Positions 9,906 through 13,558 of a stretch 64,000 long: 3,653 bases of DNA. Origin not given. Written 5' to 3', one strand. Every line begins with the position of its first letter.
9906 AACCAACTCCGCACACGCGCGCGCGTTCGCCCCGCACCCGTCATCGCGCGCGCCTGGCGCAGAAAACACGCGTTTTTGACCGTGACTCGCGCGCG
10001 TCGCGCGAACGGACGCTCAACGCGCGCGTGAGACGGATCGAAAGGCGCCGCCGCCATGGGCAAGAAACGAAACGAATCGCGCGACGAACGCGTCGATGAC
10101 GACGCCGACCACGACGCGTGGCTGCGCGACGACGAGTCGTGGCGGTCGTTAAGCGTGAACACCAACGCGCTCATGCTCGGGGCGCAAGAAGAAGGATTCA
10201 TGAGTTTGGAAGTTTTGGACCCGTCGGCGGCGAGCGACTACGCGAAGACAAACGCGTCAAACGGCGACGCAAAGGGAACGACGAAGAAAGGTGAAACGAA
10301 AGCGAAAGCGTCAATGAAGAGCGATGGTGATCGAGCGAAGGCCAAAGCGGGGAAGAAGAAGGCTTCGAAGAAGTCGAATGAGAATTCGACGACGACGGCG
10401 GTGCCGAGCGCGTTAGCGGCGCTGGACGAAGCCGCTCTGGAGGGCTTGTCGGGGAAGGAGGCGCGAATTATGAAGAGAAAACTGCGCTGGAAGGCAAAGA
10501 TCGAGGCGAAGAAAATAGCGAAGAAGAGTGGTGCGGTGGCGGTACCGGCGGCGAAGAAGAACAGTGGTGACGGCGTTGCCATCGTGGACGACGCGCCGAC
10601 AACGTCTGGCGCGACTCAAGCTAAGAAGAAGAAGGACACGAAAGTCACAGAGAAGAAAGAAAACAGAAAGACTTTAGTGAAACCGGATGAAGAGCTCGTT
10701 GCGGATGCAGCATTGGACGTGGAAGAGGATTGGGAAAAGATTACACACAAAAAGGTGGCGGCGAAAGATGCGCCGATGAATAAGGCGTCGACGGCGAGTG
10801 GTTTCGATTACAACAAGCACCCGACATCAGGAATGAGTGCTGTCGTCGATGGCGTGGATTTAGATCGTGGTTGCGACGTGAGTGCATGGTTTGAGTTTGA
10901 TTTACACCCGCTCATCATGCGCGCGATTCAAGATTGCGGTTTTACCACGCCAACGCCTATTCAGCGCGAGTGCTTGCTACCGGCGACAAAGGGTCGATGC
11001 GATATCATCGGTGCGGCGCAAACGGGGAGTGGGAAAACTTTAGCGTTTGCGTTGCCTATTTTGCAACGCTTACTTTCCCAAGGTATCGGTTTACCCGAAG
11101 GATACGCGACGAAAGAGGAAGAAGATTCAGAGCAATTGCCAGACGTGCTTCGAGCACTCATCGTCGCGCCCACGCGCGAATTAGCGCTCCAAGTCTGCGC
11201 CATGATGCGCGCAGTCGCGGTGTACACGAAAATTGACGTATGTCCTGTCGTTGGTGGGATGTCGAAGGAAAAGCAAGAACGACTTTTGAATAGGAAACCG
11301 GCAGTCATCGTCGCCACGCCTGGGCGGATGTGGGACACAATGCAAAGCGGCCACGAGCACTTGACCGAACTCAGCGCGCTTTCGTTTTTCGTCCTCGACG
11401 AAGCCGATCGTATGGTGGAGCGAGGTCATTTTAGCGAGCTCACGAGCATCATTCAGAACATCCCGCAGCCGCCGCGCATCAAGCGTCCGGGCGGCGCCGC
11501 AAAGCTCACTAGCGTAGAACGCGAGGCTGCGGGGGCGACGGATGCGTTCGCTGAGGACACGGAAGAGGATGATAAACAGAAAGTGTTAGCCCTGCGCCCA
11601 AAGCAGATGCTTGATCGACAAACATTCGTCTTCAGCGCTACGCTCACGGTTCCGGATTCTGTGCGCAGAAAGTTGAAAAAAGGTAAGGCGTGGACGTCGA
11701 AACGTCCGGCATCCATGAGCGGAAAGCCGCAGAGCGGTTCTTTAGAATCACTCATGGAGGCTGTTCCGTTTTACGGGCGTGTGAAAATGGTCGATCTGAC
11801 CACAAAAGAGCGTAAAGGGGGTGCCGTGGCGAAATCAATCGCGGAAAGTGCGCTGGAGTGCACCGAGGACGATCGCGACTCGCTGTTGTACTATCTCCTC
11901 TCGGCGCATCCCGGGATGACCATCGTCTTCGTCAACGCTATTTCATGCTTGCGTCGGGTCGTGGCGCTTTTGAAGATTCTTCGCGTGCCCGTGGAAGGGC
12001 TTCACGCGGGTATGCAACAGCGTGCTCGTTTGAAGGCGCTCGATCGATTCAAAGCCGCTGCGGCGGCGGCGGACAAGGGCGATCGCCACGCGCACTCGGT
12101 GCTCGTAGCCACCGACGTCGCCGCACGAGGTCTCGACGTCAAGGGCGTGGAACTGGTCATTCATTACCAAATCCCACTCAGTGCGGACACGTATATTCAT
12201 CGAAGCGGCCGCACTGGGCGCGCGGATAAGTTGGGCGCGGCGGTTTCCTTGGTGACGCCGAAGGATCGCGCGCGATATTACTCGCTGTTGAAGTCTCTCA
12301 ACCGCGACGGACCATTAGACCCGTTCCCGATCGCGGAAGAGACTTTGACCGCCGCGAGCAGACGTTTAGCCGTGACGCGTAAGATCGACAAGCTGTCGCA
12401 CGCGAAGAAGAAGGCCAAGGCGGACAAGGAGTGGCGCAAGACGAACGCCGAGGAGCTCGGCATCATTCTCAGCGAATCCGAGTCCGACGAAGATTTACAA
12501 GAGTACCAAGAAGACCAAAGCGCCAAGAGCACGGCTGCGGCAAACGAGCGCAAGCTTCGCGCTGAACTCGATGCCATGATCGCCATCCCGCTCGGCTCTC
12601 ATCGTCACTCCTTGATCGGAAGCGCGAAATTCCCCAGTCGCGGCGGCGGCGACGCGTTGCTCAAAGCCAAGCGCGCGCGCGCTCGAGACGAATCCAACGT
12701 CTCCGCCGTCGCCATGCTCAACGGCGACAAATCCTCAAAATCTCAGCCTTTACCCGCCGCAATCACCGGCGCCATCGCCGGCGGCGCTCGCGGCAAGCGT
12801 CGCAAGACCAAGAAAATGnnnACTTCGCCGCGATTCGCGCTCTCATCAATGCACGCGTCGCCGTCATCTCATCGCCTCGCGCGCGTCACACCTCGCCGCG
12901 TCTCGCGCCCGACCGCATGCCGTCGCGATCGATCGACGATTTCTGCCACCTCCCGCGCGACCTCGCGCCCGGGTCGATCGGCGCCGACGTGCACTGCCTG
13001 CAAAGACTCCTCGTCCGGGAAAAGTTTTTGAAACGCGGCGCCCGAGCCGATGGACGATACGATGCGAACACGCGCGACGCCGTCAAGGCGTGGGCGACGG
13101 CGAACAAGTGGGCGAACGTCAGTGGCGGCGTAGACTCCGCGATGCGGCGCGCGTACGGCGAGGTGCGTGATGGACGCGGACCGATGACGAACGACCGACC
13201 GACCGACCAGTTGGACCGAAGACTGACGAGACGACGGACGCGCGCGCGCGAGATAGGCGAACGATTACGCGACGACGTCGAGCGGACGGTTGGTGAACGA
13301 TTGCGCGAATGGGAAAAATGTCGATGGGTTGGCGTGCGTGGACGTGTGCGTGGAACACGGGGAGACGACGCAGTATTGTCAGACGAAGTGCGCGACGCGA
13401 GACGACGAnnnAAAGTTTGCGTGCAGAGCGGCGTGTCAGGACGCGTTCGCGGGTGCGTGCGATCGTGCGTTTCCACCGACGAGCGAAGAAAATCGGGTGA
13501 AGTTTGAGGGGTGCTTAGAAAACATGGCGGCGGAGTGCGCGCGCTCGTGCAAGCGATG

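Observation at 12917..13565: Two frame-shifted ORFs resolve into one spliced gene: a peptidoglycan-binding-like domain fused to a cysteine-rich tail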

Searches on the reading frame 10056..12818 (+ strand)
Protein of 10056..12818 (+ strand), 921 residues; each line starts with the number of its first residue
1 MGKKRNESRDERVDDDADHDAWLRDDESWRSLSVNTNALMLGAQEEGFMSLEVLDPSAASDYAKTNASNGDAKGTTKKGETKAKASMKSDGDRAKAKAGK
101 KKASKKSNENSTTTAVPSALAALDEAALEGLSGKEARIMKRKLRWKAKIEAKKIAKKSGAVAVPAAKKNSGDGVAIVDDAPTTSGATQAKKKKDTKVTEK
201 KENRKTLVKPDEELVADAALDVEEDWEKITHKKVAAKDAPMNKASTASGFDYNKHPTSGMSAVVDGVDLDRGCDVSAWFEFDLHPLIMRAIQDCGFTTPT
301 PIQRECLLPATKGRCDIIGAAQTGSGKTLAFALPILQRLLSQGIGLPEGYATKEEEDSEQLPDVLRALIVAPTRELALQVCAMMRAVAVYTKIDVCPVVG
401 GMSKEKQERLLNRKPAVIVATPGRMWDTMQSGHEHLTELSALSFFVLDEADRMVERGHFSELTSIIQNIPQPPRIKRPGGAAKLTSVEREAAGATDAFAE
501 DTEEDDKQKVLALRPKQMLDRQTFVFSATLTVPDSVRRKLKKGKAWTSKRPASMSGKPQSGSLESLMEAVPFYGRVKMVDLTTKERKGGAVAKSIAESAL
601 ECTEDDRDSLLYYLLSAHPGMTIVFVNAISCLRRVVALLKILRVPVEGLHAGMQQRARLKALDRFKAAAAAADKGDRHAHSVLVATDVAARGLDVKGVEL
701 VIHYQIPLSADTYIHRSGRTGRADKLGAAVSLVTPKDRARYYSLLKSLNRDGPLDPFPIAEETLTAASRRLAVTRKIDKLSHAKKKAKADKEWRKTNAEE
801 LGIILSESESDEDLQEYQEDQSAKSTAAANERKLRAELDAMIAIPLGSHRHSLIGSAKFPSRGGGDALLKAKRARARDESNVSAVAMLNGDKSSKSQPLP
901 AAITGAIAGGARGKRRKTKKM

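Call 14: list_cluster_members(proteins=[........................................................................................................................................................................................, window:10056-12818:+, P0003, P0005, P0007])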
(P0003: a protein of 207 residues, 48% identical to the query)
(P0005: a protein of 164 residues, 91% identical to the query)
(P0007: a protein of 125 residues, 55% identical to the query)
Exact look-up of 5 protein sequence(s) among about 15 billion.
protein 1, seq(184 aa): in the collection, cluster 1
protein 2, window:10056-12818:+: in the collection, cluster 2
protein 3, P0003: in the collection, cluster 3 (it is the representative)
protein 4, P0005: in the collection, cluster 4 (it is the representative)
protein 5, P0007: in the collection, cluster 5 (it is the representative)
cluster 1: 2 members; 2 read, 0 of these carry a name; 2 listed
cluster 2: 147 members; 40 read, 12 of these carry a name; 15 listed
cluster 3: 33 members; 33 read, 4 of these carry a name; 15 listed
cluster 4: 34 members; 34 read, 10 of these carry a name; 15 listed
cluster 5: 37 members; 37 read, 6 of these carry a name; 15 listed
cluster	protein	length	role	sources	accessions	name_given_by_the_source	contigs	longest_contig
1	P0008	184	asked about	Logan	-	-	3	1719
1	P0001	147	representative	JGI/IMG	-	-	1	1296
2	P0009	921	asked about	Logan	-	-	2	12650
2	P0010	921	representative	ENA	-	-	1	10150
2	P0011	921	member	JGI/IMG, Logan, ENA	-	ATP-dependent RNA helicase DDX24/MAK5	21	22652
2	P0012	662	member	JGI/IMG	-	ATP-dependent RNA helicase DDX24/MAK5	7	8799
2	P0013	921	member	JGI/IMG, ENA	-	ATP-dependent RNA helicase DDX24/MAK5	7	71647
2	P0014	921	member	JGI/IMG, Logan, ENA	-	ATP-dependent RNA helicase DDX24/MAK5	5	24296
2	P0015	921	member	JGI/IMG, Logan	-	ATP-dependent RNA helicase DDX24/MAK5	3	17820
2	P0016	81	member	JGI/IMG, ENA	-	hypothetical protein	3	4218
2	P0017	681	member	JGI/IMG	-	ATP-dependent RNA helicase DDX24/MAK5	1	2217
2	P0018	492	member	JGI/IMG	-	ATP-dependent RNA helicase DDX24/MAK5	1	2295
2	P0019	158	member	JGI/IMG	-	hypothetical protein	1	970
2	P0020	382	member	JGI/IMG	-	ATP-dependent RNA helicase DDX24/MAK5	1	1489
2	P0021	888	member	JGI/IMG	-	ATP-dependent RNA helicase DDX24/MAK5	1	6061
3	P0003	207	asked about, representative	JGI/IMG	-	hypothetical protein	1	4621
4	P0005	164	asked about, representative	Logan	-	-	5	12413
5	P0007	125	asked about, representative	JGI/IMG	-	hypothetical protein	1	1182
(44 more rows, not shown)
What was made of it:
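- Checked: The exact 184-aa product is in the public collection (P0008, call 14).
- The exact 184-aa product is in the public collection (call 14).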

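Call 15: find_encoding_contigs(protein=P0008, flank=3000)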
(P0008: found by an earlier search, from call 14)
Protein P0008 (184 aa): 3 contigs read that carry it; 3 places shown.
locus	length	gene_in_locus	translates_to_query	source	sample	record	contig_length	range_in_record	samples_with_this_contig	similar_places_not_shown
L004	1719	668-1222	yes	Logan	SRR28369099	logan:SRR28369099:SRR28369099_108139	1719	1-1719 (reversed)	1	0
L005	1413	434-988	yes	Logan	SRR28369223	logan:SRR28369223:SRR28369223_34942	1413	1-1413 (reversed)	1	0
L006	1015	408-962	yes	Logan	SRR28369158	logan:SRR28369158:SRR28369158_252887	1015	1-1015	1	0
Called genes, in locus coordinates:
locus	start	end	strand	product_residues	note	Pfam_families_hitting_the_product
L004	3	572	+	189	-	?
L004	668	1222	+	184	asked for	PF01471:PG_binding_1 (weak)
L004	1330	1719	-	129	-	?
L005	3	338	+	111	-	?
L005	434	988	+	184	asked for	PF01471:PG_binding_1 (weak)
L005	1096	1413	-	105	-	?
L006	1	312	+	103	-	?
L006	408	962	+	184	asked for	PF01471:PG_binding_1 (weak)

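Call 27: predict_structure(alignment_id=A1)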
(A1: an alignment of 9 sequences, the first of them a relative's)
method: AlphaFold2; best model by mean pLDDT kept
length: 184 residues; sequences in the alignment: 9
mean_pLDDT: 63.4   pTM: 0.54
mean pLDDT of the five models: 63.4, 59.7, 59.3, 54.9, 53.9
residues with pLDDT >= 90: 11; 70-90: 57; 50-70: 74; < 50: 42
segments of 3 or more residues with pLDDT < 50: 1-7, 86-109, 116-120, 127-130
pLDDT, mean of each block of 10 residues (from residue 1): 45 77 73 84 80 91 81 78 51 32 37 48 51 57 60 66 70 65 51
secondary structure, 60 per line:
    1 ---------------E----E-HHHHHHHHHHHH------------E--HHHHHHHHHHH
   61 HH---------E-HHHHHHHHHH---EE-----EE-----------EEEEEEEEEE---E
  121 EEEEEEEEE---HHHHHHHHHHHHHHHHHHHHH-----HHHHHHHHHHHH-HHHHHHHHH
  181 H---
elements in order: H23-34 H50-62 H74-83 E107-116 E120-129 H133-153 H159-170 H172-181
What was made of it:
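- Tried and rejected: With a 9-sequence alignment it gave pLDDT 63 and an unreliable tail (call 27).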

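Call 38: search_protein_families(library=pfam, alignment_id=A4, max_evalue=0.01)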
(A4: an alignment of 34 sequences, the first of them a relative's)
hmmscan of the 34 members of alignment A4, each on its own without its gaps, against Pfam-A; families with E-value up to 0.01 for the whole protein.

A. member 1, P0008 (184 aa): 1 family
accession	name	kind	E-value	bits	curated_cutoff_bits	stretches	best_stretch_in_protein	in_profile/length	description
PF01471.23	PG_binding_1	-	7.7e-06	26.4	23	1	22-78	2-55/57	Putative peptidoglycan binding domain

B. families by the number of members that match (of 34 scanned): 2 families
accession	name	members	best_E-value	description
PF01471.23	PG_binding_1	19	9.9e-14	Putative peptidoglycan binding domain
PF19236.4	ADAMTS_CR_3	1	0.0035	ADAMTS cysteine-rich domain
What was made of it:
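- On PG_binding_1 (Pfam PF01471): 19 of 34 family members match, best E 9.9e-14 (call 38).
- Tried and rejected: One member gave a spurious ADAMTS_CR_3 hit at E 0.0035 (call 38), which I ignored.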

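Call 43: predict_structure(alignment_id=A4)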
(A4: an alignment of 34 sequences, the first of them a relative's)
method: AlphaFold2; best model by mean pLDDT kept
length: 184 residues; sequences in the alignment: 34
mean_pLDDT: 90.8   pTM: 0.87
mean pLDDT of the five models: 90.8, 90.7, 90.0, 90.0, 89.4
residues with pLDDT >= 90: 148; 70-90: 26; 50-70: 7; < 50: 3
segments of 3 or more residues with pLDDT < 50: none
pLDDT, mean of each block of 10 residues (from residue 1): 77 96 96 95 94 97 89 95 94 78 76 85 93 95 95 94 95 93 86
secondary structure, 60 per line:
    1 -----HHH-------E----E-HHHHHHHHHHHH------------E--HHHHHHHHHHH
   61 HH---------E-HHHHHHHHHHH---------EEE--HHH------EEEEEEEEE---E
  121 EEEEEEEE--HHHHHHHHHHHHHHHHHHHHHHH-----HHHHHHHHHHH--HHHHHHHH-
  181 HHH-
elements in order: H23-34 H50-62 H74-84 E94-96 E108-116 E120-128 H131-153 H159-169 H172-179
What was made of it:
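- The model has pLDDT 90.8 and pTM 0.87 (call 43). The Cys register follows from the DSSP boundaries in call 43. That geometry is wrong for one tetrahedral site, while cross-strand partners are at disulfide distance (inferred from call 43).
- Tried and rejected: It was superseded by the 34-sequence run (call 43). The model does not support that; it gives a beta-hairpin (call 43).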

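Call 50: fold_search(model_id=the predicted structure, library=pdb)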
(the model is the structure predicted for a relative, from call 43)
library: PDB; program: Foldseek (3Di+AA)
matches with E <= 10: 28; with E <= 0.001: 0
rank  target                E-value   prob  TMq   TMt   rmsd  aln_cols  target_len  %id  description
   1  9h68_B                4.7e-01  0.99  0.33  0.15   2.5        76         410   25  Crystal Structure of the spore gernation lytic transglycosylase SleC from Clostridioides difficile in its zymogenic fo (released 2025-02-12)
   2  9h68_D                6.4e-01  0.97  0.32  0.16   3.0        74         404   24  Crystal Structure of the spore gernation lytic transglycosylase SleC from Clostridioides difficile in its zymogenic fo (released 2025-02-12)
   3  9h68_C                7.1e-01  0.95  0.34  0.16   5.1        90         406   22  Crystal Structure of the spore gernation lytic transglycosylase SleC from Clostridioides difficile in its zymogenic fo (released 2025-02-12)
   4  9h68_A                1.3e+00  0.92  0.33  0.15   2.6        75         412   24  Crystal Structure of the spore gernation lytic transglycosylase SleC from Clostridioides difficile in its zymogenic fo (released 2025-02-12)
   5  4ilm_N                1.5e+00  0.02  0.12  0.10  16.7       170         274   14  CRISPR RNA Processing endoribonuclease (released 2013-03-20)
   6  1lbu                  2.2e+00  0.63  0.30  0.26   3.5        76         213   22  HYDROLASE METALLO (ZN) DD-PEPTIDASE (released 1996-11-08)
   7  7bmh_A                3.6e+00  0.02  0.15  0.12  17.9       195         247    8  Crystal structure of a light-driven proton pump LR (Mac) from Leptosphaeria maculans (released 2021-07-07)
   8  4ilm_L                3.6e+00  0.01  0.15  0.11  17.8       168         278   12  CRISPR RNA Processing endoribonuclease (released 2013-03-20)
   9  1hr9_C                3.7e+00  0.03  0.12  0.06  14.7        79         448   11  Yeast Mitochondrial Processing Peptidase beta-E73Q Mutant Complexed with Malate Dehydrogenase Signal Peptide (released 2001-07-11)
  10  4k1p_F                4.6e+00  0.02  0.17  0.12  18.0       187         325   10  Structure of the NheA component of the Nhe toxin from Bacillus cereus (released 2013-09-18)
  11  4k1p_C                4.9e+00  0.02  0.17  0.11  17.6       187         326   10  Structure of the NheA component of the Nhe toxin from Bacillus cereus (released 2013-09-18)
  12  3fi7                  4.9e+00  0.01  0.15  0.15  14.6       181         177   11  Crystal Structure of the autolysin Auto (Lmo1076) from Listeria monocytogenes, catalytic domain (released 2009-04-07)
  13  9ay3_A                5.2e+00  0.03  0.11  0.05  13.4        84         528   14  Tail sheath of P1 bacteriophage (released 2025-09-10)
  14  1j98                  5.8e+00  0.02  0.15  0.16   7.7        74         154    9  The 1.2 Angstrom Structure of Bacillus subtilis LuxS (released 2001-06-06)
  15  1zg3                  6.4e+00  0.01  0.11  0.07  16.1       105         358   10  Crystal structure of the isoflavanone 4'-O-methyltransferase complexed with SAH and 2,7,4'-trihydroxyisoflavanone (released 2006-08-01)
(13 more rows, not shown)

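Call 68: find_related_loci(query=A4, collection=viral_contigs, flank=3000)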
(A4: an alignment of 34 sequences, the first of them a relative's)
Query A4 (184 aa) in viral_contigs; peptide patterns used: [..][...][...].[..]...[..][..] (x = any residue, [..] = any of these).
13 stretches matched a pattern, but none encodes a relative of the query by tblastn (E <= 1e-3).
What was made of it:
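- Tried and rejected: No relative was found (call 68), so there is no prasinovirus link.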

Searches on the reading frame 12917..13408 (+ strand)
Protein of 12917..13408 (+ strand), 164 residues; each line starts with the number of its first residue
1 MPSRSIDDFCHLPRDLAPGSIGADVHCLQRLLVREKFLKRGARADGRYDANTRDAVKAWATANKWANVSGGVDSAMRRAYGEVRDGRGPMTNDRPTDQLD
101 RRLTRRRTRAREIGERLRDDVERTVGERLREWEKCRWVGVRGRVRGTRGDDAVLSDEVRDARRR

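Call 5: search_protein_families(library=pfam, proteins=[window:12917-13408:+], max_evalue=10)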
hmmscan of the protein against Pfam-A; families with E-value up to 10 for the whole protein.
seq(164 aa): 1 family
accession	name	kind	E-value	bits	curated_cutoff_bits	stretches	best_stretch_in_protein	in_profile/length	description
PF01471.23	PG_binding_1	-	5.5e-06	26.9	23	1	22-78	2-55/57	Putative peptidoglycan binding domain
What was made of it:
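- PF01471 scores above the gathering cutoff (call 5), and 19 of 34 members match (call 38).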
